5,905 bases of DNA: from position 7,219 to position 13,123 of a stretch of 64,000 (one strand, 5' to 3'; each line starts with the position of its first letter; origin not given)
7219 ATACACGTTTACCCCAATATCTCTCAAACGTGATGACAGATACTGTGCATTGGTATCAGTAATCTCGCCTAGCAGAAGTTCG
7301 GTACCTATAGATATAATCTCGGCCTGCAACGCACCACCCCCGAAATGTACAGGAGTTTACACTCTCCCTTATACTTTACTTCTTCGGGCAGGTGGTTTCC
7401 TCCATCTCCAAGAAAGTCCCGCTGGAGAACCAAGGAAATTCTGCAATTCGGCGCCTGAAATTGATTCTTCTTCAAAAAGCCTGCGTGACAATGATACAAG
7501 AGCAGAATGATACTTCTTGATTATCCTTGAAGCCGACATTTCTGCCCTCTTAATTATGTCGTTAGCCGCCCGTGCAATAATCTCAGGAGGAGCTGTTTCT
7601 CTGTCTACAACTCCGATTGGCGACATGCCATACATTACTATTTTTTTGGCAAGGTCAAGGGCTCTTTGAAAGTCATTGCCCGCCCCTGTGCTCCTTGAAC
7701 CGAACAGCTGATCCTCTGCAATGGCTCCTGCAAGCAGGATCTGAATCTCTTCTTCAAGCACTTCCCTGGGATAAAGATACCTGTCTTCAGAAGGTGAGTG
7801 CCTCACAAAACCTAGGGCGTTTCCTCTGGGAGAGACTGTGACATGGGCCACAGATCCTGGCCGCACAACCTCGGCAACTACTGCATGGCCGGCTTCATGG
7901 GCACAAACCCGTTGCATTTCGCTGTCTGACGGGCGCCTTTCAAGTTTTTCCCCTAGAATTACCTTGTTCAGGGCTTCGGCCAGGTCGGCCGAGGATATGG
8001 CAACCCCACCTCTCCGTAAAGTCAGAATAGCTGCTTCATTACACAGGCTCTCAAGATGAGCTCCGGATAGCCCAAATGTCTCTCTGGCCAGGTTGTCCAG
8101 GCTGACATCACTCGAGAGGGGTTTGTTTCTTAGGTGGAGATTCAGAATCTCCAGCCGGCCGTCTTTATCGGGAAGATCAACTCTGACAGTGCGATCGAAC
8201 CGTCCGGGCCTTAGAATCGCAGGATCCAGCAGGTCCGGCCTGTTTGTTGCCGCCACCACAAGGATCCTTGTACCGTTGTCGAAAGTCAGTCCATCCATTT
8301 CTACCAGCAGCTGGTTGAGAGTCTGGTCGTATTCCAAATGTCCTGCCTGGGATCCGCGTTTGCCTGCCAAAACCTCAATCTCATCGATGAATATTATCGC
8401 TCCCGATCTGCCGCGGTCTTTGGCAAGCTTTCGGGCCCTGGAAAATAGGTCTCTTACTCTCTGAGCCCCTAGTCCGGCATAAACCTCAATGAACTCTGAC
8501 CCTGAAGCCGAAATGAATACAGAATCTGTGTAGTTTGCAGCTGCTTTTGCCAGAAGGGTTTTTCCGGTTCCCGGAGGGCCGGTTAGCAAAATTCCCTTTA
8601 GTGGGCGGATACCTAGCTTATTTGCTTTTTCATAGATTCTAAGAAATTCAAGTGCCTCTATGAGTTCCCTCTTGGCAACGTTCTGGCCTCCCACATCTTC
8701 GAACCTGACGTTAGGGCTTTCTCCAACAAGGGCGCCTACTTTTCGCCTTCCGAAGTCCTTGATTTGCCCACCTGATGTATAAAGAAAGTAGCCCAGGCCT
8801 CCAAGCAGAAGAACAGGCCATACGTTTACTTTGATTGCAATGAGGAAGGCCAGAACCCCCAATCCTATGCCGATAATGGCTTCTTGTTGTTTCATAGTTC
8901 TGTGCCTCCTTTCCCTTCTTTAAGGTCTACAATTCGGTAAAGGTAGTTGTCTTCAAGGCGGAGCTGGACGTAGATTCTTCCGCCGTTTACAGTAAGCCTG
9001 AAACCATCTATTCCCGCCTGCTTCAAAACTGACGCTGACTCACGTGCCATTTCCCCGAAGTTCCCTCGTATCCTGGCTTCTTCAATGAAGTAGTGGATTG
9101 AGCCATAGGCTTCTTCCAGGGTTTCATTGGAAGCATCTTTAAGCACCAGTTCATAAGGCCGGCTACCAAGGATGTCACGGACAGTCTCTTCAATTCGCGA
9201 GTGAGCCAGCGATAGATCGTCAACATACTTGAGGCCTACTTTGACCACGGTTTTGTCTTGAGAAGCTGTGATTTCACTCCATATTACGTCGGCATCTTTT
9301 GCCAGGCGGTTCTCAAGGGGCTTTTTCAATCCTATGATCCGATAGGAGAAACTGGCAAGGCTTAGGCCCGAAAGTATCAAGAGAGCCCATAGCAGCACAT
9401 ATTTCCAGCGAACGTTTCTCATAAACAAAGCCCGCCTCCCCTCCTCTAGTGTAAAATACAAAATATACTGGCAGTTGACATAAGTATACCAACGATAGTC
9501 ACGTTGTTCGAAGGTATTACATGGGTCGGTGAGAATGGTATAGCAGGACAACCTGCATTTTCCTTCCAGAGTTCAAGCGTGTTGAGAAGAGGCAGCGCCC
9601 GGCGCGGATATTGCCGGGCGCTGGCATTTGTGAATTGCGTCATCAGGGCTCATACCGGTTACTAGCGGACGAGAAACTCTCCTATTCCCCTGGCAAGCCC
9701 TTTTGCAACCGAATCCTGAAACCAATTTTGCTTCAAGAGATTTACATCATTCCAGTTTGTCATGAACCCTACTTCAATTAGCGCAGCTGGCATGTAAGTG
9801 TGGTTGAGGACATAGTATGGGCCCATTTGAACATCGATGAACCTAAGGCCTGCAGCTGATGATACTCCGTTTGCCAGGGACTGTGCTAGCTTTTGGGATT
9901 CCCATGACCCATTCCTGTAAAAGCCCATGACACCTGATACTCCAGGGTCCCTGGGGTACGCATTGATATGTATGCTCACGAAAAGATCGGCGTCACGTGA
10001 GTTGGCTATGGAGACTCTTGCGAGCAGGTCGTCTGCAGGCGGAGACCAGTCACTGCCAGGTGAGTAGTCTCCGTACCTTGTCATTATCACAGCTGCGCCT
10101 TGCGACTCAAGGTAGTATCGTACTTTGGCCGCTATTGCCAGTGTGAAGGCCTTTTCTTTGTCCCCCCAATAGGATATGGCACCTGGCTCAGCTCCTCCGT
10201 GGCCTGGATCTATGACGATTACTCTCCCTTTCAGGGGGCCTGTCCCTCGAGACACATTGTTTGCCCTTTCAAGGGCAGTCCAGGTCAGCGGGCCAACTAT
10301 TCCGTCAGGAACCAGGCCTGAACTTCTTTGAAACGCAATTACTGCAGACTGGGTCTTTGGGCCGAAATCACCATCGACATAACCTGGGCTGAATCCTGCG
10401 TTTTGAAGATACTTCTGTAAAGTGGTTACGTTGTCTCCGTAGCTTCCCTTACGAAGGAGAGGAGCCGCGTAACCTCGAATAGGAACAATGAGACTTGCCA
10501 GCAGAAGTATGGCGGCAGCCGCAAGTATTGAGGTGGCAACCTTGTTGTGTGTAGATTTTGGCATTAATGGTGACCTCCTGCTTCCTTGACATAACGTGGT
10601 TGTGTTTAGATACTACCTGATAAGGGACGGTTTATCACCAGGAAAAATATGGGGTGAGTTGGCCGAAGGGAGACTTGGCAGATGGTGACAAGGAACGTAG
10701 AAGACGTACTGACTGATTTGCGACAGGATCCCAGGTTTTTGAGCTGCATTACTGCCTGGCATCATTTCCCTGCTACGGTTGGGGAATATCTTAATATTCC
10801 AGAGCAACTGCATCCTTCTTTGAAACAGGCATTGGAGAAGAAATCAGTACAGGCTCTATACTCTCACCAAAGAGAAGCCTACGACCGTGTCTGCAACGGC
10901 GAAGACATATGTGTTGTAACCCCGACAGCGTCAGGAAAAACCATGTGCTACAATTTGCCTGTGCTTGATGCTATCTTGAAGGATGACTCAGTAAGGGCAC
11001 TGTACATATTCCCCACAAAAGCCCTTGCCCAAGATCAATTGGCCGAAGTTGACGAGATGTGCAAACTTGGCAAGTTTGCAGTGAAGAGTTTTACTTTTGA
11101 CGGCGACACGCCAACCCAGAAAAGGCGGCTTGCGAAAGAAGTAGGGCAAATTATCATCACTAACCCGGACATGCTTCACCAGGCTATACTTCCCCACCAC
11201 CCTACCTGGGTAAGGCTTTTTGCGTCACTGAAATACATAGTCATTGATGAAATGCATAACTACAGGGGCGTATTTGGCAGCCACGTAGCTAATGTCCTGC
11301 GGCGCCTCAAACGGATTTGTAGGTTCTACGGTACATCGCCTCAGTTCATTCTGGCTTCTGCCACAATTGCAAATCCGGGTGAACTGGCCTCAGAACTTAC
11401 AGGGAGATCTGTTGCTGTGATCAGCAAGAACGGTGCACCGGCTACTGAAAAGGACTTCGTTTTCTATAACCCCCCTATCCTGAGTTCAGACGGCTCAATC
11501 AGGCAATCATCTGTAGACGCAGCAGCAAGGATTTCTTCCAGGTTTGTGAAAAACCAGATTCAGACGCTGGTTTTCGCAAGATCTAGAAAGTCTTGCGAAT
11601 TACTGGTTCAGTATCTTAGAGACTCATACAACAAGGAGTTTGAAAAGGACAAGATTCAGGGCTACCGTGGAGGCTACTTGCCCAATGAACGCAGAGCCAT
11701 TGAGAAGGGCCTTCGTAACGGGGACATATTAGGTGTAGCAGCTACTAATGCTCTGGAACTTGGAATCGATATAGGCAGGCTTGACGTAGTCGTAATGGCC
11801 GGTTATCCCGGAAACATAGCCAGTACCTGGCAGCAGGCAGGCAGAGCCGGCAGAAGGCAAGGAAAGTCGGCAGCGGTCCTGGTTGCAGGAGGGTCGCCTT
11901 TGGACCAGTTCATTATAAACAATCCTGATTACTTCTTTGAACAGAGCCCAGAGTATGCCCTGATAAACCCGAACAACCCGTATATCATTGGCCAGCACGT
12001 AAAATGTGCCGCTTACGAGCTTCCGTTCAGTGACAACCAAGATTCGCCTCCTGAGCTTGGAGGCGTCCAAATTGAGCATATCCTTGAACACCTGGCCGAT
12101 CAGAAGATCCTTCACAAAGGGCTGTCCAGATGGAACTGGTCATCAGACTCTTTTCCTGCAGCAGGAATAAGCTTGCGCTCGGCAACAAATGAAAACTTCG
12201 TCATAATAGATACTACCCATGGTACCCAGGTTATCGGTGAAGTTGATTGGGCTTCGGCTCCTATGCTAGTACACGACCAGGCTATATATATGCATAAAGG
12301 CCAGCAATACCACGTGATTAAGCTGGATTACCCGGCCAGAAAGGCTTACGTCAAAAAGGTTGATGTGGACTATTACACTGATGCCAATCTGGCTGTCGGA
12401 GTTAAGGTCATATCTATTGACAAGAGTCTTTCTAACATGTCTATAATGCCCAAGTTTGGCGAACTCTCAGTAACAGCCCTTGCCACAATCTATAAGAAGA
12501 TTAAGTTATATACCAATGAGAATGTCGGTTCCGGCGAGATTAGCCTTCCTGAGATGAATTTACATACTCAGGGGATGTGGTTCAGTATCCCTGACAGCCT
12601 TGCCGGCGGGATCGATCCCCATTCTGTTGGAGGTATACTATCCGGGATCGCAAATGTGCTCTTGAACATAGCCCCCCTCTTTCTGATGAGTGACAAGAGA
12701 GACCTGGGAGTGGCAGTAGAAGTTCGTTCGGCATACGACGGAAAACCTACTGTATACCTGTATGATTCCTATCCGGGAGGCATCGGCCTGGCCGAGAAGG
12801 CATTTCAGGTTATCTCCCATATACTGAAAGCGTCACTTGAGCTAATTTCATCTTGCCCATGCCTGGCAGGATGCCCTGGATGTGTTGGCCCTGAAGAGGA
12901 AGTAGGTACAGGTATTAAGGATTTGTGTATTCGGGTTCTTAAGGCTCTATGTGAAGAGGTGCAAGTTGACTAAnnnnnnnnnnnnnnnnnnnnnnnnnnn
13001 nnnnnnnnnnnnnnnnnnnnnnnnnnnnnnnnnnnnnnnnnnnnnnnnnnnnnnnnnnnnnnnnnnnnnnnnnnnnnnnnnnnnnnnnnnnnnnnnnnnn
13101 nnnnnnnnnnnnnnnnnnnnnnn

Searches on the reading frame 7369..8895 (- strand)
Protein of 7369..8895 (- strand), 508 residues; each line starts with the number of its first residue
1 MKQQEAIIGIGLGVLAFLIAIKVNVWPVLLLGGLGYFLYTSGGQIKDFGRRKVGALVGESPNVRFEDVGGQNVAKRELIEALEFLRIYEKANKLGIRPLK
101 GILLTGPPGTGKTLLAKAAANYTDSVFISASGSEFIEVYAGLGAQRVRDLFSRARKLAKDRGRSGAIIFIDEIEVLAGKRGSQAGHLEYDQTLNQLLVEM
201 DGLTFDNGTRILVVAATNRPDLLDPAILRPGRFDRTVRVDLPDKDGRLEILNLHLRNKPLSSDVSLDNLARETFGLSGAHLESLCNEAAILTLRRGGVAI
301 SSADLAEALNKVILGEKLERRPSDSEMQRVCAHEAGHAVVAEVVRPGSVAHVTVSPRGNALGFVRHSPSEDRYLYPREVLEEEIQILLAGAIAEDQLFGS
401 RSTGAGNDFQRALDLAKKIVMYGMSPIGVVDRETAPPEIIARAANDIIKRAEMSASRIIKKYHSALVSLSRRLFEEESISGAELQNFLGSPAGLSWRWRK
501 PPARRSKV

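Call 29: search_protein_families(library=pfam, proteins=[window:7369-8895:-], max_evalue=0.00001)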
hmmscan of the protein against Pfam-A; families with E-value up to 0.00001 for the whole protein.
window:7369-8895:- (508 aa): 4 families
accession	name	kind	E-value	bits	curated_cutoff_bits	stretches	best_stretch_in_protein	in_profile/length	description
PF00004.35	AAA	-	2.8e-37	128.5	21.2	1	102-240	1-130/131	ATPase family associated with various cellular activities (AAA)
PF01434.24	Peptidase_M41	-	9.9e-30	104.3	29.9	1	323-485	4-189/191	Peptidase family M41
PF17862.7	AAA_lid_3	-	6e-10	38.9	27.2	1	263-305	1-43/45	AAA+ lid domain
PF07728.20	AAA_5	-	1.8e-06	28.5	22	1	102-176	2-78/139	AAA domain (dynein-related subfamily)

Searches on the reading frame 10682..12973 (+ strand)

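Call 29: search_protein_families(library=pfam, proteins=[window:10682-12973:+], max_evalue=0.00001)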
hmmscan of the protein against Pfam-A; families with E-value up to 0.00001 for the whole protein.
window:10682-12973:+ (763 aa): 5 families
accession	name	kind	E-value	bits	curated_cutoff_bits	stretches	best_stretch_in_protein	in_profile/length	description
PF00270.35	DEAD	-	2.1e-34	119.1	26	1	61-230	2-161/167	DEAD/DEAH box helicase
PF09369.15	MZB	-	5.7e-22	78.7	24.2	1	657-735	2-80/80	MrfA Zn-binding domain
PF00271.37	Helicase_C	-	1.8e-16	60.8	23.5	1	290-392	13-109/110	Helicase conserved C-terminal domain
PF22982.3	WHD_HRQ1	-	1.9e-09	38.9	27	1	428-501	1-70/70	ATP-dependent helicase HRQ1, winged helix domain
PF04851.21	ResIII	-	3.1e-09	37.4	22.5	1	59-212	4-153/164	Type III restriction enzyme, res subunit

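Call 64: search_protein_families(library=ncbifam, proteins=[window:10682-12973:+], max_evalue=1e-10)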
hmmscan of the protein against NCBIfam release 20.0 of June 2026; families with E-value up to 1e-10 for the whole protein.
window:10682-12973:+ (763 aa): 18 families
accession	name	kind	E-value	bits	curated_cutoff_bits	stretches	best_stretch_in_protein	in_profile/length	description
TIGR03817.1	DECH_helic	hypoth_equivalog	5e-204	679.7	874.1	1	26-736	4-715/742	helicase/secretion neighborhood putative DEAH-box helicase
TIGR04121.1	DEXH_lig_assoc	equivalog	8.1e-43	146.2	850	1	59-403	14-357/804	ligase-associated DNA damage response DEXH box helicase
NF010338.0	PRK13767.1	equivalog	1.6e-38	132.5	849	1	39-396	15-389/877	ATP-dependent helicase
NF002654.0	PRK02362.1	equivalog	2.6e-26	92.1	887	1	43-324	8-275/739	ATP-dependent DNA helicase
NF001308.0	PRK00254.1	equivalog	1.8e-22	79.3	1216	1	46-314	11-260/720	ATP-dependent DNA helicase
NF007284.0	PRK09751.1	equivalog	1.2e-19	69.1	1496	0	335-398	362-425/1538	ATP-dependent helicase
NF002251.0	PRK01172.1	equivalog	4.2e-19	68.2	891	1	58-318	22-262/674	ATP-dependent DNA helicase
NF041063.1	DpdF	equivalog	5.5e-17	61.6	550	1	63-229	145-322/813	protein DpdF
NF040935.1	helicase_Hel308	equivalog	5.5e-17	61.1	1200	1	43-316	11-271/704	ATP-dependent DNA helicase Hel308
TIGR01389.1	recQ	equivalog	2.9e-16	59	640.2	1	61-401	16-327/591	DNA helicase RecQ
NF010337.0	PRK13766.1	equivalog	2.2e-15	55.9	610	0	62-196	20-146/781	Hef nuclease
NF041067.1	DpdJ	equivalog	1.7e-14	52.5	800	0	182-244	361-420/1482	protein DpdJ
TIGR00614.1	recQ_fam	subfamily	8.5e-14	51.2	219.8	0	291-401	224-329/470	RecQ family ATP-dependent DNA helicase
NF053631.1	RNA_helic_CshA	equivalog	3e-13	49.4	646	1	43-396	6-334/434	degradosome RNA helicase CshA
NF053636.1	DDHlcsCsdAPsy1082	equivalog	7.2e-13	47.9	890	1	43-395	10-340/512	DEAD/DEAH box helicase CsdA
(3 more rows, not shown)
